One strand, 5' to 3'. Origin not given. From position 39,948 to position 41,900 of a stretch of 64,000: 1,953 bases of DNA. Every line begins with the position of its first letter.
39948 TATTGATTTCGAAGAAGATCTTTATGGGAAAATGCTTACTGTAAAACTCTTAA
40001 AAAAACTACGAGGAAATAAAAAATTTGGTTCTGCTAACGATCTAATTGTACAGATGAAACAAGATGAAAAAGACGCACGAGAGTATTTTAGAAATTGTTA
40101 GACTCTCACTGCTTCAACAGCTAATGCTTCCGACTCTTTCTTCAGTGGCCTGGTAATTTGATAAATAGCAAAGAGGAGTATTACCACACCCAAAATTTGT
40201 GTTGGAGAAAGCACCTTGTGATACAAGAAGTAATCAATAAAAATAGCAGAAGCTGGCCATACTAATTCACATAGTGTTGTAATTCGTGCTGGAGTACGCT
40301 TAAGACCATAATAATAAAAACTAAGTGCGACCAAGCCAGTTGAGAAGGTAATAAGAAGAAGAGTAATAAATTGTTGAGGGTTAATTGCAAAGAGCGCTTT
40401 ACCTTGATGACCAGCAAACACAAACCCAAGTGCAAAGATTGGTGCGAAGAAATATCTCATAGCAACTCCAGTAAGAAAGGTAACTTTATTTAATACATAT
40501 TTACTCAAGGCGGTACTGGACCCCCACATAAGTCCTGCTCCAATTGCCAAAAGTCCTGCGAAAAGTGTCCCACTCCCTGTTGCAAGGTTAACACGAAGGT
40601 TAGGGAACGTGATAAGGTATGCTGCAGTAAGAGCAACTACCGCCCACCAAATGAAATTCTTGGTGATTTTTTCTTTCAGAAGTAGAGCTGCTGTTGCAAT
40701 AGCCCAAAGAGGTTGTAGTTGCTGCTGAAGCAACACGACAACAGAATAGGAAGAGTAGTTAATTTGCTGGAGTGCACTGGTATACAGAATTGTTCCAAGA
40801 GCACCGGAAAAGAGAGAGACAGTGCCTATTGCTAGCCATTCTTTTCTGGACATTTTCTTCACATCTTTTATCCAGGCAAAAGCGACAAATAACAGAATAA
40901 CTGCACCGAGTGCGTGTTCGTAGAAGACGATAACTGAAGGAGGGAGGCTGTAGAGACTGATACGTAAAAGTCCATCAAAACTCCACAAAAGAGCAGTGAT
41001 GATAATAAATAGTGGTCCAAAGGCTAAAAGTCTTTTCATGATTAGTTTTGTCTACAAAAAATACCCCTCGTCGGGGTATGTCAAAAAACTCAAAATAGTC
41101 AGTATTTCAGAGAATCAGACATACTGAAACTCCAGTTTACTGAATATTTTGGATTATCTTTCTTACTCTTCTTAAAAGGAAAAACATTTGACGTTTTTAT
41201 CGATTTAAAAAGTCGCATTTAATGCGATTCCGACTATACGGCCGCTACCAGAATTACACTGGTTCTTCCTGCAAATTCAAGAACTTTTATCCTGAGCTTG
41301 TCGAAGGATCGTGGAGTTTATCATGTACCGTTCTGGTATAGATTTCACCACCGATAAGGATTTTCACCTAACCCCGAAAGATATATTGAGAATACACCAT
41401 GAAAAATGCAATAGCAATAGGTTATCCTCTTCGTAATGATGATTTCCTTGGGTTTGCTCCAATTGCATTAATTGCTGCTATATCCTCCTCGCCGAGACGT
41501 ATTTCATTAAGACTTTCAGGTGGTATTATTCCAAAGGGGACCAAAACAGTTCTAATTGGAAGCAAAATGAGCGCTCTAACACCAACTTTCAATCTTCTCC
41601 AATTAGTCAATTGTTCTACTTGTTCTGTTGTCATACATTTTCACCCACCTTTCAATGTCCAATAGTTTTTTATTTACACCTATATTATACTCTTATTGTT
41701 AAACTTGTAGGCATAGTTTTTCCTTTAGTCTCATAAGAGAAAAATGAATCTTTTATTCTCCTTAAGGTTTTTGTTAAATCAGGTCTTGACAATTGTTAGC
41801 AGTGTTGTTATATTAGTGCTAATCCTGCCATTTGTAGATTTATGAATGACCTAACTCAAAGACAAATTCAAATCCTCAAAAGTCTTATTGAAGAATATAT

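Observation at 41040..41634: A 70-aa ORF with a perfect SD, followed by about 340 nt of structured non-coding sequence ending in a terminator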

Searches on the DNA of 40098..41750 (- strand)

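Call 4: search_rna_families(source=window, start=40950, end=41750, threshold=evalue, max_evalue=10, show_alignments=5)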
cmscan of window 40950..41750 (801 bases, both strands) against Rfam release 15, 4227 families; matches with E-value up to 10: 14.
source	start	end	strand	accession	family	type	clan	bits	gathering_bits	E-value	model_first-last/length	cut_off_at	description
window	41212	41385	-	RF00050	FMN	Cis-reg; riboswitch;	-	61.9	66.2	1.7e-13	1-138/138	no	FMN riboswitch aptamer (RFN element)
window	41120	41199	+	RF02255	adapt33_1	Gene; lncRNA;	-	21.6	60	7.1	1-76/76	no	Adaptive response 33 conserved region 1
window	41059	41171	-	RF01470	rli38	Gene; sRNA;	-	20.5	49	3.4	1-150/150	no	Listeria sRNA rli38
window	41054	41183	-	RF00515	PyrR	Cis-reg;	-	20.4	54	3.1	1-115/115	no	PyrR binding site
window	41649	41704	-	RF01319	CRISPR-DR6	Gene; CRISPR;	-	18.3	39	0.74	1-30/30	no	CRISPR RNA direct repeat element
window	41123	41210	-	RF00526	snoMe28S-U3344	Gene; snRNA; snoRNA; CD-box;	-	18.2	50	3.7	1-83/83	no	Small nucleolar RNA Me28S-U3344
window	41053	41097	+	RF02513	PYLIS_6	Cis-reg;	-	18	80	6.2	1-100/100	no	Pyrrolysine insertion sequence transposase 2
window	41080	41130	+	RF01376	CRISPR-DR63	Gene; CRISPR;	CL00015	18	37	6.6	1-37/37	no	CRISPR RNA direct repeat element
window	41219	41283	-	RF01689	AdoCbl-II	Cis-reg; riboswitch;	CL00101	17.1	36.5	0.72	1-81/81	no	AdoCbl-II (Cobalamin/B12) riboswitch aptamer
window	41361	41405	-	RF00153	SNORD62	Gene; snRNA; snoRNA; CD-box;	CL00068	16.8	39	3.7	1-86/86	no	Small nucleolar RNA SNORD62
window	41075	41167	-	RF03802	MIR5649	Gene; miRNA;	-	15.1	100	8.3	1-101/101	no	MIR5649 microRNA precursor family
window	40994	41073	+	RF02480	GlsR14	Gene; snRNA; snoRNA; CD-box;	-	14.4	90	1.2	1-68/68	no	Small nucleolar RNA GlsR14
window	41076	41145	+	RF00571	SNORD65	Gene; snRNA; snoRNA; CD-box;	CL00057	14.3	41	3.4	1-73/73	no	Small nucleolar RNA SNORD65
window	41455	41481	-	RF01727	SAM-SAH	Cis-reg; riboswitch;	-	12.1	40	7.6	1-49/49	no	SAM/SAH riboswitch aptamer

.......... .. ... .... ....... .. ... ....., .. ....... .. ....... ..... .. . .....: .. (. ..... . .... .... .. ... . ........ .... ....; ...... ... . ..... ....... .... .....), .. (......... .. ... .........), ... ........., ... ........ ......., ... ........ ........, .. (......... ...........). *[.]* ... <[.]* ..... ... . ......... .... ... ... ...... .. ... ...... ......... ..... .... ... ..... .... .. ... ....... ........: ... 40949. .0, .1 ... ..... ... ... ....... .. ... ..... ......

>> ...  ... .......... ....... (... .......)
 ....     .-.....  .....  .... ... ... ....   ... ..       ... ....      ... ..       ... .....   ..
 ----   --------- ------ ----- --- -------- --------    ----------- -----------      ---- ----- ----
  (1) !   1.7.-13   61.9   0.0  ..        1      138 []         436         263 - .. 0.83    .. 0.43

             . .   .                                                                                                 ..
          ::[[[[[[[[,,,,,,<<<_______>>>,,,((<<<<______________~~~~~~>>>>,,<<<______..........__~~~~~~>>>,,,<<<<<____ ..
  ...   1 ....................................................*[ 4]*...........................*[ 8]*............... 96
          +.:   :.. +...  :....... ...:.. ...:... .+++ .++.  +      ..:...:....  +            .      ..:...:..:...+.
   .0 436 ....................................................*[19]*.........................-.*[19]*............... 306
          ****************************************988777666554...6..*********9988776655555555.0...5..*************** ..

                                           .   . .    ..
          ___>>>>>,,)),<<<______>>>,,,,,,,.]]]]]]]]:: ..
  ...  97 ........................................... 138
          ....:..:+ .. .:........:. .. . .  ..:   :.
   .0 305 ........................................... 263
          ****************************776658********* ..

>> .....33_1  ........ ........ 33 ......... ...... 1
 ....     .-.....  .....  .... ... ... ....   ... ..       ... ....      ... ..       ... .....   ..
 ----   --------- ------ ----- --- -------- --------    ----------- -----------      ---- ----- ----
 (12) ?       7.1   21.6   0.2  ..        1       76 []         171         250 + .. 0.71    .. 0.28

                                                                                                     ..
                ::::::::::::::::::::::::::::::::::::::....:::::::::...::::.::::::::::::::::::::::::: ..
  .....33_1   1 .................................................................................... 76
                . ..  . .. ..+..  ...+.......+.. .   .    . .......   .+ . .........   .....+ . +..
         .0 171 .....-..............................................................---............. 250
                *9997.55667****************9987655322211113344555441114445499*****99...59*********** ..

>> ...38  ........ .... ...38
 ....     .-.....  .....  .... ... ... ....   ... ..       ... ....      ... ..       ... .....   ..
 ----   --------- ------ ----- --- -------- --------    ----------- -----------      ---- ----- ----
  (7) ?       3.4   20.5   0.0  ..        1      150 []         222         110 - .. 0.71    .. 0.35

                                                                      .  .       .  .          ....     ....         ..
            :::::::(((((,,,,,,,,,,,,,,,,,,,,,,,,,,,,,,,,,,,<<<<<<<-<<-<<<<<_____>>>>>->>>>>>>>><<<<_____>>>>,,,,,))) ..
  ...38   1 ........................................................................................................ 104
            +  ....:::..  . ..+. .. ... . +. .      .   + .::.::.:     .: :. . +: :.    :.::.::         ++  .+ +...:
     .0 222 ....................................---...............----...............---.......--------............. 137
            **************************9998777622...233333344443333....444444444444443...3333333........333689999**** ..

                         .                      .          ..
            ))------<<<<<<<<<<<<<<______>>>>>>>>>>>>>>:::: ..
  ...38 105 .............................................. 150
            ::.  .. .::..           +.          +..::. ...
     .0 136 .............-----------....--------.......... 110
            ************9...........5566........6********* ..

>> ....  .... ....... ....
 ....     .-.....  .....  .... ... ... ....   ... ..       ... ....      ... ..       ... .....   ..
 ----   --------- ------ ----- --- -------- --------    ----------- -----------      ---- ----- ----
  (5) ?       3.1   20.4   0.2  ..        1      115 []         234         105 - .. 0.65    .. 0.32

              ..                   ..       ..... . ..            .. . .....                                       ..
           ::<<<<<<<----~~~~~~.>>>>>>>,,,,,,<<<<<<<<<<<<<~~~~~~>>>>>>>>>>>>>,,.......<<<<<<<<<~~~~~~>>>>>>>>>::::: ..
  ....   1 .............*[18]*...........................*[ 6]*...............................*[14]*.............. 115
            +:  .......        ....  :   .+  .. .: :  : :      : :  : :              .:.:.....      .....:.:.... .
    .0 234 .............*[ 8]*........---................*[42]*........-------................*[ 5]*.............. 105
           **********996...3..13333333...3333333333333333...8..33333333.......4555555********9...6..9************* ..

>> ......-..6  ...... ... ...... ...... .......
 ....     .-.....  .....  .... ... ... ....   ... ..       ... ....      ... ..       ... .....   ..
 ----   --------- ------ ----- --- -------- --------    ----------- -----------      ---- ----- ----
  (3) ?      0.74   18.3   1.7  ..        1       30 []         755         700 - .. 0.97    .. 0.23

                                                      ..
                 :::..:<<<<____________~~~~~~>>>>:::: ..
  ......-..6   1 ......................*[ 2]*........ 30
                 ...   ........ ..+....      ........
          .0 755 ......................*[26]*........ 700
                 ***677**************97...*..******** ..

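Call 12: search_rna_families(sources=[L001, L002, L003, L004, L006, L007, L008, L009, L011, L012, L013, L014, L015, L016, L017, L018, L019], threshold=gathering)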
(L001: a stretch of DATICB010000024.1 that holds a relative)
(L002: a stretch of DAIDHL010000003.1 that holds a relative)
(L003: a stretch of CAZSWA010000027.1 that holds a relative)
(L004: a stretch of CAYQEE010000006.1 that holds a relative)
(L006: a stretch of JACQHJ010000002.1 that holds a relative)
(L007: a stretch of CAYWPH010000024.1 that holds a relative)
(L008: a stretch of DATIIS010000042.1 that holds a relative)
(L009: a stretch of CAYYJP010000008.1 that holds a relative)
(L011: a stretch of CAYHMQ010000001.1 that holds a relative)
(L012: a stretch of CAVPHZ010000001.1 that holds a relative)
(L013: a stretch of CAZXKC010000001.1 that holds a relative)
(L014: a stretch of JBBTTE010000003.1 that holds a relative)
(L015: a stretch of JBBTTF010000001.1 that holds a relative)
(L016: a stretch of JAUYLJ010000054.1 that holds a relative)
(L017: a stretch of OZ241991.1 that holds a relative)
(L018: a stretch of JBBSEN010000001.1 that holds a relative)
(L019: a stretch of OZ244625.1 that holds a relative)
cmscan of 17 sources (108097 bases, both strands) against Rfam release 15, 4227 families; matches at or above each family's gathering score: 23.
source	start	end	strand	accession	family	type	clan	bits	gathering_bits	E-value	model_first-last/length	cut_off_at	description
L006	2824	2943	+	RF00050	FMN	Cis-reg; riboswitch;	-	86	66.2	6.1e-18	1-138/138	no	FMN riboswitch aptamer (RFN element)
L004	2824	2942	+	RF00050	FMN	Cis-reg; riboswitch;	-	83.4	66.2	3.2e-17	1-138/138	no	FMN riboswitch aptamer (RFN element)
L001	495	636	+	RF00050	FMN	Cis-reg; riboswitch;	-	81.2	66.2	1.2e-16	1-138/138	no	FMN riboswitch aptamer (RFN element)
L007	2818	2936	+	RF00050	FMN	Cis-reg; riboswitch;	-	79.8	66.2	3e-16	1-138/138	no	FMN riboswitch aptamer (RFN element)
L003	2805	2925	+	RF00050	FMN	Cis-reg; riboswitch;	-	77.8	66.2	1.1e-15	1-138/138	no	FMN riboswitch aptamer (RFN element)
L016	3857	3928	+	RF00005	tRNA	Gene; tRNA;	CL00001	75.8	29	1.3e-14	1-71/71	no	tRNA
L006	3978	4052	+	RF00005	tRNA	Gene; tRNA;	CL00001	70.5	29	3.9e-13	1-71/71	no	tRNA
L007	3977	4051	+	RF00005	tRNA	Gene; tRNA;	CL00001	68.9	29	1.1e-12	1-71/71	no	tRNA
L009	1001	1075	+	RF00005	tRNA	Gene; tRNA;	CL00001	68.9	29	1.1e-12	1-71/71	no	tRNA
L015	35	108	+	RF00005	tRNA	Gene; tRNA;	CL00001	68.1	29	1.8e-12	1-71/71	no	tRNA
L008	2691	2843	+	RF00050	FMN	Cis-reg; riboswitch;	-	67.1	66.2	8.6e-13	1-138/138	no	FMN riboswitch aptamer (RFN element)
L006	4904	4976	+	RF00005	tRNA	Gene; tRNA;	CL00001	65.8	29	7.4e-12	1-71/71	no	tRNA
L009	1776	1848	+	RF00005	tRNA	Gene; tRNA;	CL00001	65.8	29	7.4e-12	1-71/71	no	tRNA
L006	4080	4152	+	RF00005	tRNA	Gene; tRNA;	CL00001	65.3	29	1.1e-11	1-71/71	no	tRNA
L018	63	136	+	RF00005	tRNA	Gene; tRNA;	CL00001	64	29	2.4e-11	1-71/71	no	tRNA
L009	1104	1176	+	RF00005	tRNA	Gene; tRNA;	CL00001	63.7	29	2.9e-11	1-71/71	no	tRNA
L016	1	71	+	RF00005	tRNA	Gene; tRNA;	CL00001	59.8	29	3.4e-10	1-71/71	no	tRNA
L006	6317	6401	+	RF00005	tRNA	Gene; tRNA;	CL00001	56.5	29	2.7e-09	1-71/71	no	tRNA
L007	4075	4147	+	RF00005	tRNA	Gene; tRNA;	CL00001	55.9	29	4e-09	1-71/71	no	tRNA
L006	2589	2672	+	RF00005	tRNA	Gene; tRNA;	CL00001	50.4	29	1.3e-07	1-71/71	no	tRNA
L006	2703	2786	+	RF00005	tRNA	Gene; tRNA;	CL00001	49.9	29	1.8e-07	1-71/71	no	tRNA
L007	178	261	+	RF00005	tRNA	Gene; tRNA;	CL00001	49.6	29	2.2e-07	1-71/71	no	tRNA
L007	2003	2061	+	RF00005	tRNA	Gene; tRNA;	CL00001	37.5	29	0.00047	8-63/71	no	tRNA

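Call 13: search_rna_families(sources=[L002, L011, L012, L013, L014, L015, L018], threshold=evalue, max_evalue=0.01)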
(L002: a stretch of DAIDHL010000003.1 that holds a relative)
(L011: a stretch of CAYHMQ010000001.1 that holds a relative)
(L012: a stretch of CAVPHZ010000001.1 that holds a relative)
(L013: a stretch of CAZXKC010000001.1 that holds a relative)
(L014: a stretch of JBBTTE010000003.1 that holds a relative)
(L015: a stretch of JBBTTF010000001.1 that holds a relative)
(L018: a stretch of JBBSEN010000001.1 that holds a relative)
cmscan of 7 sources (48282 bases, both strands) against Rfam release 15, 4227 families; matches with E-value up to 0.01: 7.
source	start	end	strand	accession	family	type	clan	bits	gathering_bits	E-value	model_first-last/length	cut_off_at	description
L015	35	108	+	RF00005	tRNA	Gene; tRNA;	CL00001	68.1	29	8e-13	1-71/71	no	tRNA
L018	63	136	+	RF00005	tRNA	Gene; tRNA;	CL00001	64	29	1.1e-11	1-71/71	no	tRNA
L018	2826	2948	+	RF00050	FMN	Cis-reg; riboswitch;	-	60.1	66.2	3.1e-11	1-138/138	no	FMN riboswitch aptamer (RFN element)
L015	2838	2960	+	RF00050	FMN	Cis-reg; riboswitch;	-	59.3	66.2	5.1e-11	1-138/138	no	FMN riboswitch aptamer (RFN element)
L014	2837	2960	+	RF00050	FMN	Cis-reg; riboswitch;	-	58.9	66.2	6.8e-11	1-138/138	no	FMN riboswitch aptamer (RFN element)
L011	2839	2968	+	RF00050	FMN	Cis-reg; riboswitch;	-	56.7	66.2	2.6e-10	1-138/138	no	FMN riboswitch aptamer (RFN element)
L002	2778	2895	+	RF00050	FMN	Cis-reg; riboswitch;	-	53.6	66.2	1.8e-09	1-138/138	no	FMN riboswitch aptamer (RFN element)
